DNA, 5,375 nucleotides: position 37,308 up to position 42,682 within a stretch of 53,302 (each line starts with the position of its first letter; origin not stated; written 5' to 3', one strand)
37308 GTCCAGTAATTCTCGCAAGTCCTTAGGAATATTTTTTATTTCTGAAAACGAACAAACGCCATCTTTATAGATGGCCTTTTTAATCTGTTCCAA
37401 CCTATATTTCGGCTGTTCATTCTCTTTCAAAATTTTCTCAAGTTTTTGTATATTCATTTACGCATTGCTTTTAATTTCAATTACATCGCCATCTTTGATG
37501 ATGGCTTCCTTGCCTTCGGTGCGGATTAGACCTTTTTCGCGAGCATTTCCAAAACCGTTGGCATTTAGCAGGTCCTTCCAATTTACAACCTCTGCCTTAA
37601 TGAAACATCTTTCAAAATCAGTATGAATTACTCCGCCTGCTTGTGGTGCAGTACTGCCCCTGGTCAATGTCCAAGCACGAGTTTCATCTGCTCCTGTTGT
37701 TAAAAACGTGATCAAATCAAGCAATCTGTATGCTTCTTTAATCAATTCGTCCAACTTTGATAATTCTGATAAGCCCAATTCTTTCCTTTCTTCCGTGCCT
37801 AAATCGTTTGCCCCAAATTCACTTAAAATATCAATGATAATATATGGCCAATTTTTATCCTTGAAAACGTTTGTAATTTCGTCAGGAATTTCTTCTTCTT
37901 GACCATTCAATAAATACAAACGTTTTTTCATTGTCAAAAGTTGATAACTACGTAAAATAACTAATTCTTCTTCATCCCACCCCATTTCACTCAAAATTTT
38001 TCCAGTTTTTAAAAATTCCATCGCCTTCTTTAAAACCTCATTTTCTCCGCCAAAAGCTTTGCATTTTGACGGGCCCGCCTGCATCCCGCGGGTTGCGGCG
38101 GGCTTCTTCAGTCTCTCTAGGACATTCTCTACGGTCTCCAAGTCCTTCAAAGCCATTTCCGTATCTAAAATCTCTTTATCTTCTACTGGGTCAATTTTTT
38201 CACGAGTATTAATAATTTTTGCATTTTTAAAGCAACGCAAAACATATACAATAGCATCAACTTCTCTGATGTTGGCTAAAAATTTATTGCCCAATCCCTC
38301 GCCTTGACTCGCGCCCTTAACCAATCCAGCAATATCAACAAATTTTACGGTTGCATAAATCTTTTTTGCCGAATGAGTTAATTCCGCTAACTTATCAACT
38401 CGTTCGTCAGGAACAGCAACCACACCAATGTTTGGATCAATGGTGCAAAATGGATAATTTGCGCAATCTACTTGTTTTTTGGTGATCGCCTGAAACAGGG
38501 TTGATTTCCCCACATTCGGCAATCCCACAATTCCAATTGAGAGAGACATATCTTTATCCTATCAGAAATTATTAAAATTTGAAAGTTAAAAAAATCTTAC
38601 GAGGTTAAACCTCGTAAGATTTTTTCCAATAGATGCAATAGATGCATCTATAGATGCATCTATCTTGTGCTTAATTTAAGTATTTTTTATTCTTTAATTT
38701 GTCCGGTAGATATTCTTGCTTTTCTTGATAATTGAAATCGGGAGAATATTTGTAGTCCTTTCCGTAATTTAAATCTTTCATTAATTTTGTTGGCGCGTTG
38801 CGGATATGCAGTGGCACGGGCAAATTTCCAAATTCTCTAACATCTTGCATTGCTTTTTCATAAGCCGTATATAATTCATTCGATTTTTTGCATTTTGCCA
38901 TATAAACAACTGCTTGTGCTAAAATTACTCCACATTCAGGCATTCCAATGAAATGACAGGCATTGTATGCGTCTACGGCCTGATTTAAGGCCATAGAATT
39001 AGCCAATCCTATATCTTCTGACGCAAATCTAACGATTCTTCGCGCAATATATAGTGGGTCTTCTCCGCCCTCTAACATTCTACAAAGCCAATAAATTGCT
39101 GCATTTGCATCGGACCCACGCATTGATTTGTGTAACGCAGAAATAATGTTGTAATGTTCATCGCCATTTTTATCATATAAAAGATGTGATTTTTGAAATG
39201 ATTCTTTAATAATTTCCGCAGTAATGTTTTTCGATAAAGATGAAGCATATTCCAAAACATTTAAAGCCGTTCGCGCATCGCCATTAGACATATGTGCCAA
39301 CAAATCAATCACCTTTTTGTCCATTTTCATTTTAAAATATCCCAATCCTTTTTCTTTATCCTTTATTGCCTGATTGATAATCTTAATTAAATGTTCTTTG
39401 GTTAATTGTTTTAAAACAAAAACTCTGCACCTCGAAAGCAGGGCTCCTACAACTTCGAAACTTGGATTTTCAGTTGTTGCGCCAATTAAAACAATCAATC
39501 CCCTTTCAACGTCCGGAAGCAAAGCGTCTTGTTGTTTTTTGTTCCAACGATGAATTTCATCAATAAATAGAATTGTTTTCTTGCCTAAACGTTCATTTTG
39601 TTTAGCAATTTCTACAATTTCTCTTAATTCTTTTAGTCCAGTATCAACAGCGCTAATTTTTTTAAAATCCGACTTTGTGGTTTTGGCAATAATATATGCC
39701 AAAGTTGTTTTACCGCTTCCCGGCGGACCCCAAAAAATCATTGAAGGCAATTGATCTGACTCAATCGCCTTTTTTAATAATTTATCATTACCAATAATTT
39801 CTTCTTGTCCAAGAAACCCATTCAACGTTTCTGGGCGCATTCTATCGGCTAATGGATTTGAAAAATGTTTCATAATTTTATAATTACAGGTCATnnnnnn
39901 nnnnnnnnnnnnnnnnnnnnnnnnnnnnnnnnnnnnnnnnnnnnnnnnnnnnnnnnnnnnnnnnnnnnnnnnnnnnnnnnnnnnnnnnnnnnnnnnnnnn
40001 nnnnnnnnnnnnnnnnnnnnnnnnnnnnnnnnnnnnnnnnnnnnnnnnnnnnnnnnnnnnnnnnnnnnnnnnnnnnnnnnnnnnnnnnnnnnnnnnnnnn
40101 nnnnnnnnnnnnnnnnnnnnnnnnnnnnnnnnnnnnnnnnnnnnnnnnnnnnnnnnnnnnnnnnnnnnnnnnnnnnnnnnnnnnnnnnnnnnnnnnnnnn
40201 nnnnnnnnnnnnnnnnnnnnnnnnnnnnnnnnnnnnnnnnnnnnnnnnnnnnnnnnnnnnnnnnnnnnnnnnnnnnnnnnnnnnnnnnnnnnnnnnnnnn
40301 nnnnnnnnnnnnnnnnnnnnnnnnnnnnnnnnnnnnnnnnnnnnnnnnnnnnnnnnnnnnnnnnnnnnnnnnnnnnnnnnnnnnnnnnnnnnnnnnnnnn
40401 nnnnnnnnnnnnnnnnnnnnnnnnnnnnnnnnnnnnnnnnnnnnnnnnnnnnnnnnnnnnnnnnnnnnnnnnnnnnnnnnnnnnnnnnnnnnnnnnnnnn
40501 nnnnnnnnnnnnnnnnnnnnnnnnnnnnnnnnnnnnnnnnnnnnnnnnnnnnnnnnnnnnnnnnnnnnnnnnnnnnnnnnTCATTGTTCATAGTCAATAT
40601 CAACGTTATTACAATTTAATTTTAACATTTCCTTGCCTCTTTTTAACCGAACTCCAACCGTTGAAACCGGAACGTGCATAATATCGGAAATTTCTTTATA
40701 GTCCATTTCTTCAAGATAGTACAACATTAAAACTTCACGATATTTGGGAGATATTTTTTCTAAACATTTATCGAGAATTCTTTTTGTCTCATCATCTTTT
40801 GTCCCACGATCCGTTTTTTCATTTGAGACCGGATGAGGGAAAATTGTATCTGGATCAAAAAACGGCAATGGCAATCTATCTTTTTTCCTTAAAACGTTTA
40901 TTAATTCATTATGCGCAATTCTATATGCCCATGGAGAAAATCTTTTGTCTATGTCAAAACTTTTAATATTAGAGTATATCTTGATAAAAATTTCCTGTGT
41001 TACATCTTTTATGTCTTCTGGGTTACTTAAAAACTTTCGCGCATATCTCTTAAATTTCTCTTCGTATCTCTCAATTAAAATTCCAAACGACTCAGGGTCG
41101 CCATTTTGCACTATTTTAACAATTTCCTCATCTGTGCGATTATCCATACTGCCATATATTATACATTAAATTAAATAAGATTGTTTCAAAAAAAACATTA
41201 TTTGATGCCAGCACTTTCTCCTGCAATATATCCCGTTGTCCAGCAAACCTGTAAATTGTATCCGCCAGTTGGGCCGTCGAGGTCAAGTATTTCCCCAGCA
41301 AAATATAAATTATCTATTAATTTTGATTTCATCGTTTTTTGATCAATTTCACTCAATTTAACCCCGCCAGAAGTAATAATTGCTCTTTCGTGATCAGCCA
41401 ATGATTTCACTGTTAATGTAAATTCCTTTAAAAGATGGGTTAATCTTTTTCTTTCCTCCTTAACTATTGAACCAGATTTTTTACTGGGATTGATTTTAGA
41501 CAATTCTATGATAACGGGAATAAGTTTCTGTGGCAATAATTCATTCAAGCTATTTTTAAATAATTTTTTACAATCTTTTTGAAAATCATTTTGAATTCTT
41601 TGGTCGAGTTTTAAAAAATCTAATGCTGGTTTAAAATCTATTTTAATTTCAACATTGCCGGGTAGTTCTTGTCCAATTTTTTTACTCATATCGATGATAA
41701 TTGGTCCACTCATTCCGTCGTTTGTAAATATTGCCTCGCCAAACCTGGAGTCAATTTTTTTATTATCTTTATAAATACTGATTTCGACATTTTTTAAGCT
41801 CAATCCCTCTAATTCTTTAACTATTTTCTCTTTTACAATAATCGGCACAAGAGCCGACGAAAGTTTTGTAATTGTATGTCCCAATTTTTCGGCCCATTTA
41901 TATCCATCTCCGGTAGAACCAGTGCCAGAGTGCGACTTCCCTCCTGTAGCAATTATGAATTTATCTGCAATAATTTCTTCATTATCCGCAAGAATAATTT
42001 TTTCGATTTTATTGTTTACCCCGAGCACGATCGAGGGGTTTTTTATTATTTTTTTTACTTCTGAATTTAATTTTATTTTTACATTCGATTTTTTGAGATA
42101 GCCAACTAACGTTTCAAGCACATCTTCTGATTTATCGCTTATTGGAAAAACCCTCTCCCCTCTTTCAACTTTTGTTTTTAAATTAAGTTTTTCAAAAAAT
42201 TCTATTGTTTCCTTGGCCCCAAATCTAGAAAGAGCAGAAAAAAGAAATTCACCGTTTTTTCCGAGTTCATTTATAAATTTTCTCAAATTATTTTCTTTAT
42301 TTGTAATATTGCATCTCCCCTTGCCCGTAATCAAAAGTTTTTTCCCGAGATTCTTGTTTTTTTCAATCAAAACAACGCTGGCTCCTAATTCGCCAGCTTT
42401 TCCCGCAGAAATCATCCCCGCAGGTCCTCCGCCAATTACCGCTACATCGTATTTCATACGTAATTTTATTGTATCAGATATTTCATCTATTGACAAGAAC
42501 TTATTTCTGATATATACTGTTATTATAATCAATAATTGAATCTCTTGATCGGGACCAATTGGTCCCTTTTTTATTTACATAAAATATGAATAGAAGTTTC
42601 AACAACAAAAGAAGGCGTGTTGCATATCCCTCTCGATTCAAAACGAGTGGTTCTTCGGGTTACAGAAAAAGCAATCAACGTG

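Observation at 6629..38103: Family-level pattern: GC-rich palindromic micro-elements translated in frame inside conserved housekeeping genes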

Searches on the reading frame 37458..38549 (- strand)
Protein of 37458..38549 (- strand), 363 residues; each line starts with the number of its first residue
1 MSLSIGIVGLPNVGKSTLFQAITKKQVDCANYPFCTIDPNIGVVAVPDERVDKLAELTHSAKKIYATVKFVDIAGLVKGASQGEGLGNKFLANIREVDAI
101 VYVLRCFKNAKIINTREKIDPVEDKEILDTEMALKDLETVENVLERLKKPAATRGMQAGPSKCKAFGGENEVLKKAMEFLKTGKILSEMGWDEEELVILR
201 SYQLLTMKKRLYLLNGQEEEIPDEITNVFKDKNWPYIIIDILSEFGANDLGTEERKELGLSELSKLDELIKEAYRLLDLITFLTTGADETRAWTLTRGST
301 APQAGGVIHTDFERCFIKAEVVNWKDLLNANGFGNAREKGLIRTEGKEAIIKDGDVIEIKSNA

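Call 6: search_protein_families(library=pfam, proteins=[window:37458-38549:-])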
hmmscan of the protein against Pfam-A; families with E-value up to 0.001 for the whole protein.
window:37458-38549:- (363 aa): 3 families
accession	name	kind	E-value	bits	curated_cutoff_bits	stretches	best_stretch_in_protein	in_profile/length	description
PF06071.19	YchF-GTPase_C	-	7.4e-32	109.8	27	1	279-362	1-84/84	Protein of unknown function (DUF933)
PF01926.29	MMR_HSR1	-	4.8e-22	78.7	21.9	1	5-121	2-91/113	50S ribosome-binding GTPase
PF02421.24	FeoB_N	-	5.8e-08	32.8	27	1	5-49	3-47/156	Ferrous iron transport protein B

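Call 8: search_solved_structures(query=window:37458-38549:-, show_alignments=3)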
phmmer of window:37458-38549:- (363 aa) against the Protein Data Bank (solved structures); distinct sequences matched with E-value up to 0.001: 29.
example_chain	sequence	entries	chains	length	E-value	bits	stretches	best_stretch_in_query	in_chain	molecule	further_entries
1jal_A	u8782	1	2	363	5.1e-92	311.8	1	2-362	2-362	YchF protein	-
8kie_y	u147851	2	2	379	2.3e-88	299.8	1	2-359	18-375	Ribosome-binding ATPase YchF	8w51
2dby_A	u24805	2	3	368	3.3e-80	272.9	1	3-363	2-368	GTP-binding protein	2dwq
1ni3_A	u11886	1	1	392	2.4e-71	243.8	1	3-360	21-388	YchF GTP-binding protein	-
5ee0_A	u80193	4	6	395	5.6e-71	242.6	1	3-362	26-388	Obg-like ATPase 1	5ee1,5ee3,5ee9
2ohf_A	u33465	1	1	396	1.5e-70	241.2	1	2-362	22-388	GTP-binding protein 9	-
7y9i_A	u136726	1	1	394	3.7e-70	239.9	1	3-362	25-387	Obg-like ATPase 1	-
1wxq_A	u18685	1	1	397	1.6e-22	83.3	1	4-132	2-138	GTP-binding protein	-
1udx_A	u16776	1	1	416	6.9e-15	58.1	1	4-163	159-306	the GTP-binding protein Obg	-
1lnz_A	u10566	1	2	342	1.7e-11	47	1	4-106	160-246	SPO0B-associated GTP-binding protein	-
5m04_A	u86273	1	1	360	2.6e-11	46.4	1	4-132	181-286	GTPase ObgE/CgtA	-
4csu_9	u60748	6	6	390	3.3e-11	46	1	4-132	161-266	GTPASE OBGE/CGTA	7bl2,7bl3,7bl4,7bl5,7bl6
7odt_t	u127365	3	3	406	1.6e-09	40.5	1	5-104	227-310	Mitochondrial ribosome-associated GTPase 2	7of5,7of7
7o9k_G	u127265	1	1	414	1.7e-09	40.4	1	5-104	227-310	Mitochondrial ribosome-associated GTPase 2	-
7oi6_y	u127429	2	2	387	7.1e-08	35.1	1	4-104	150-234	GTP-binding protein 10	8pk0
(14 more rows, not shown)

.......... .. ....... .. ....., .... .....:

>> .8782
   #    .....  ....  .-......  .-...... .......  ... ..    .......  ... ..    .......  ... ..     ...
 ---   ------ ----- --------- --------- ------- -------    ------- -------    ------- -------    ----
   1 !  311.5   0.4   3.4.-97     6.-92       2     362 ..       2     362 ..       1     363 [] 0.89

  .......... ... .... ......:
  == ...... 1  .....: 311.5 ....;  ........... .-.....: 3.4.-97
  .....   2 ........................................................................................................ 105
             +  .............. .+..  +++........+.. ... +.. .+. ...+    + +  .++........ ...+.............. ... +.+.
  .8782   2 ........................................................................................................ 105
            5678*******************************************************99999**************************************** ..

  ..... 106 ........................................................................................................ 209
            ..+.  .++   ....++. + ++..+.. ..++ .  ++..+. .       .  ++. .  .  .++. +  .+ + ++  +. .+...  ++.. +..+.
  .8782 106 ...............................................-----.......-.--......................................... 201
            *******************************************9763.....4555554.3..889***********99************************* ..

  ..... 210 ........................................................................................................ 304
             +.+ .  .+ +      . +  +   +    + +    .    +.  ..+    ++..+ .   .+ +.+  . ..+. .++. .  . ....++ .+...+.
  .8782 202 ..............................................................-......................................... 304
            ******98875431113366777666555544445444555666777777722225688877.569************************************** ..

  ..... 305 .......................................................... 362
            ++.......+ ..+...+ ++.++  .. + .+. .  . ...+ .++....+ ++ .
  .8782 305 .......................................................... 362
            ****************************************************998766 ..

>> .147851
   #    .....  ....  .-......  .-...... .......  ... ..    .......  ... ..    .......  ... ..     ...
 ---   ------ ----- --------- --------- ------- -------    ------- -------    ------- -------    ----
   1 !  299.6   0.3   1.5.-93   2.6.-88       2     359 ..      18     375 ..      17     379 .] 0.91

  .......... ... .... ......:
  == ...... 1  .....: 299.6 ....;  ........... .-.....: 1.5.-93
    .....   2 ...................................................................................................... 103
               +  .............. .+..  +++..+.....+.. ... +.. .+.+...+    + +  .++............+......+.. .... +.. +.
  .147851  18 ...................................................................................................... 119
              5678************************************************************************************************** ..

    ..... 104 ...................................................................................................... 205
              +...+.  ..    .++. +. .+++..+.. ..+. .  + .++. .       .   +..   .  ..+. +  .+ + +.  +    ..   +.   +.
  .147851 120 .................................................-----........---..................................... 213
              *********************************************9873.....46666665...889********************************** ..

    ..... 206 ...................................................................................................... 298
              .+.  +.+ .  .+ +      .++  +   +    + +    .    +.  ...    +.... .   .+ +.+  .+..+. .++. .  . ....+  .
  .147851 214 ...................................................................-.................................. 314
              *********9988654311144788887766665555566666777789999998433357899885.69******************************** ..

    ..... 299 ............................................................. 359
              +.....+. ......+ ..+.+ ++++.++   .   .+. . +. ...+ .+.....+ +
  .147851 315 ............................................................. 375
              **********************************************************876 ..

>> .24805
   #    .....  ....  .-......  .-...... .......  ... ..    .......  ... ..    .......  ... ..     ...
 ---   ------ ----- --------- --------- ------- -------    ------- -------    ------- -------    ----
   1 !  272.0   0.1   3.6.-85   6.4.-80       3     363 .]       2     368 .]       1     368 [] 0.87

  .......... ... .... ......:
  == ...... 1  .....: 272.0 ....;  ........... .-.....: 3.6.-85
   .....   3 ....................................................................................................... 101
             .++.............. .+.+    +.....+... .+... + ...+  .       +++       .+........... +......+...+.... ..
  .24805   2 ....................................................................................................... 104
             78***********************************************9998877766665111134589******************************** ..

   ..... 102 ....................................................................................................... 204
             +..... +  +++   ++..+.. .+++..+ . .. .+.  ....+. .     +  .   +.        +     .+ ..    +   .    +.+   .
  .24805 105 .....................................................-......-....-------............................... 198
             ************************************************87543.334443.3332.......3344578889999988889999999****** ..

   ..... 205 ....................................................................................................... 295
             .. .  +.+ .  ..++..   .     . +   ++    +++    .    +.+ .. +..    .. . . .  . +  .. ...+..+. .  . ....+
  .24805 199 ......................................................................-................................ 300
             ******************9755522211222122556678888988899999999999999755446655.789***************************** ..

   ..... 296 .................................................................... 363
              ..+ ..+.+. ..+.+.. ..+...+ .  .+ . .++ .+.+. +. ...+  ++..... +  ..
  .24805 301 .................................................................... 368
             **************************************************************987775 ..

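Call 22: find_related_loci(query=window:37458-38549:-, collection=metagenome_contigs, flank=10000)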
Query window:37458-38549:- (363 aa) in metagenome_contigs; peptide patterns used: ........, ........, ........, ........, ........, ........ (x = any residue, [..] = any of these).
600 stretches matched a pattern (row limit reached: there are more); 326 encode a relative of the query (tblastn E <= 1e-3); the best 80 are kept; 80 distinct loci.
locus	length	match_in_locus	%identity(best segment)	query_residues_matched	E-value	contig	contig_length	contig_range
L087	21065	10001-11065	92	1-363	0e+0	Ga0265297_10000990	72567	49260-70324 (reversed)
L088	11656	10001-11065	91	1-363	0e+0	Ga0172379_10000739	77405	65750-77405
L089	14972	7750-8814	87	1-363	0e+0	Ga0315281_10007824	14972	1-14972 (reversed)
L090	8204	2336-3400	85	1-363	0e+0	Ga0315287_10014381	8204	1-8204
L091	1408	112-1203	82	1-363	0e+0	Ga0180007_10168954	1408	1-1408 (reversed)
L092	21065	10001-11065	83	1-363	0e+0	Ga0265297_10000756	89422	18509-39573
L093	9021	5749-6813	78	1-363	0e+0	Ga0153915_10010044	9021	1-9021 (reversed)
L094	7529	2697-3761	79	1-363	0e+0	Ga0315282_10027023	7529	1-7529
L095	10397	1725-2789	79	1-363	0e+0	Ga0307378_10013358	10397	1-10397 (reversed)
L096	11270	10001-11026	79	1-363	0e+0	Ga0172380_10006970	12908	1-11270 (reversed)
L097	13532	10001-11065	76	1-363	1e-179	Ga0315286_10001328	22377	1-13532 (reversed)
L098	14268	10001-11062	75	1-362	2e-179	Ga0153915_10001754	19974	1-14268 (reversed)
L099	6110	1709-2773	75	1-363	0e+0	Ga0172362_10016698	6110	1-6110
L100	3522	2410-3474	75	1-363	0e+0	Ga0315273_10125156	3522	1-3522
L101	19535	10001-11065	73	1-363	3e-171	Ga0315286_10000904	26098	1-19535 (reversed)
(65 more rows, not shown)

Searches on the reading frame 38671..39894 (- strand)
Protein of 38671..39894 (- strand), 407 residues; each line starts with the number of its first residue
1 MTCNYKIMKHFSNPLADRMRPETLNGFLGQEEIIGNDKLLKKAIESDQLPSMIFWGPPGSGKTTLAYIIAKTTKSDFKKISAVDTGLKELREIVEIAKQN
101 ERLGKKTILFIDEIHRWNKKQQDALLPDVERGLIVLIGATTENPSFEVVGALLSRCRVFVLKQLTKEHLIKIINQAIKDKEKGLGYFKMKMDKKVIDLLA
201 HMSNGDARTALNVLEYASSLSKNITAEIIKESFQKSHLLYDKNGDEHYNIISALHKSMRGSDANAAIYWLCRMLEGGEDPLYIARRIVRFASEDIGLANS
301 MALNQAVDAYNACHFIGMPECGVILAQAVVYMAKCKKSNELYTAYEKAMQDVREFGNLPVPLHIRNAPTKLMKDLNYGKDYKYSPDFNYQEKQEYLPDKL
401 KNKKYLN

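Call 39: search_protein_families(library=pfam, proteins=[window:38671-39894:-])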
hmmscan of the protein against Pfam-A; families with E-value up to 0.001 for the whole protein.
window:38671-39894:- (407 aa): 15 families
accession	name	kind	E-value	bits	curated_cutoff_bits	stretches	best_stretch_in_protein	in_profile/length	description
PF12002.13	MgsA_C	-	4.8e-61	206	27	1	260-406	1-148/167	MgsA AAA+ ATPase C terminal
PF16193.11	AAA_assoc_2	-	1.1e-26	93.4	34.3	1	188-259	4-81/81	AAA C-terminal domain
PF00004.35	AAA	-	4.7e-17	63.1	21.2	1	52-161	1-128/131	ATPase family associated with various cellular activities (AAA)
PF05496.18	RuvB_N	-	4.9e-17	62.6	27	1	19-138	1-118/159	Holliday junction DNA helicase RuvB P-loop domain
PF13173.12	AAA_14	-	5.8e-06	26.8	27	1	52-119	5-76/129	AAA domain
PF07728.20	AAA_5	-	1.9e-05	25.1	22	1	52-129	2-90/139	AAA domain (dynein-related subfamily)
PF22703.2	Cdc6_lid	-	5.8e-05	23.3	27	1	191-231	17-60/68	Cdc6 AAA+ ATPase-type lid domain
PF20720.3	nSTAND3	-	9.4e-05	22.6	27.2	1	52-114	20-74/155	Novel STAND NTPase 3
PF01078.27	Mg_chelatase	-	0.00014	21.8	20.3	0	51-70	24-43/207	Magnesium chelatase, subunit ChlI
PF00931.28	NB-ARC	-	0.00019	21.2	23.5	0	37-181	6-78/248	NB-ARC domain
PF00158.32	Sigma54_activat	-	0.0002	21.5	20.2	0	105-161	93-150/168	Sigma-54 interaction domain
PF04851.21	ResIII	-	0.00041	20.7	22.5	0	43-77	18-51/164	Type III restriction enzyme, res subunit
PF25361.1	AAA_lid_RFC1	-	0.0005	19.9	34.9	0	188-230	16-58/59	RFC1-like, AAA+ ATPase lid domain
PF13191.12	AAA_16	-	0.0008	20.4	32.6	0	42-67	17-42/167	AAA ATPase domain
PF14532.12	Sigma54_activ_2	-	0.00092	19.9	25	0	45-127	18-91/138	Sigma-54 interaction domain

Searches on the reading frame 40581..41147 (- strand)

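Call 39: search_protein_families(library=pfam, proteins=[window:40581-41147:-])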
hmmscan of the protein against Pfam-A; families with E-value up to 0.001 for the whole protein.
window:40581-41147:- (188 aa): 3 families
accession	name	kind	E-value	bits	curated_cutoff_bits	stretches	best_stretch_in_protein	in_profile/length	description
PF04542.20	Sigma70_r2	-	4.6e-19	68.4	24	1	24-91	1-70/71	Sigma-70 region 2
PF08281.18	Sigma70_r4_2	-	1.5e-17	63.4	25.7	1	123-175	2-54/54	Sigma-70, region 4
PF04545.22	Sigma70_r4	-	1.5e-08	34.5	24.1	1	128-172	1-45/50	Sigma-70, region 4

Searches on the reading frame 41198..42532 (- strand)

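Call 39: search_protein_families(library=pfam, proteins=[window:41198-42532:-])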
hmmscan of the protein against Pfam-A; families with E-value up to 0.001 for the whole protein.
window:41198-42532:- (444 aa): 11 families
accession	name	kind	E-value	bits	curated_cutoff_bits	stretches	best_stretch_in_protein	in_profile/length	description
PF03486.20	HI0933_like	-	4.1e-86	288.8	50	1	29-439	2-243/244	HI0933-like protein Rossmann domain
PF22780.1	HI0933_like_1st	-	1.3e-34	119.8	27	1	227-385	3-164/165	HI0933-like protein barrel and H2TH domain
PF07992.20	Pyr_redox_2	-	2e-12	47.6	26.1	2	108-200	156-239/291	Pyridine nucleotide-disulphide oxidoreductase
PF00890.30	FAD_binding_2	-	4.5e-10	39.7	20.4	1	29-230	1-225/414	FAD binding domain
PF12831.13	FAD_oxidored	-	1.9e-09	37.8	27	1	29-197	1-145/416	FAD dependent oxidoreductase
PF01134.28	GIDA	-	1.4e-08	34.7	22.1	1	29-231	1-197/391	Glucose inhibited division protein A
PF00070.33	Pyr_redox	-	9.1e-07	29.8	22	0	30-63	2-35/82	Pyridine nucleotide-disulphide oxidoreductase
PF01266.30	DAO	-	2.1e-05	24.7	27.9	0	29-63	1-35/353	FAD dependent oxidoreductase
PF01494.25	FAD_binding_3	-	0.00014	21.7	22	1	27-60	1-34/349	FAD binding domain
PF13738.12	Pyr_redox_3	-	0.00036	20.3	30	0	32-64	2-34/305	Pyridine nucleotide-disulphide oxidoreductase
PF01262.27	AlaDh_PNT_C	-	0.00049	20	23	0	29-83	30-86/214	Alanine dehydrogenase/PNT, C-terminal domain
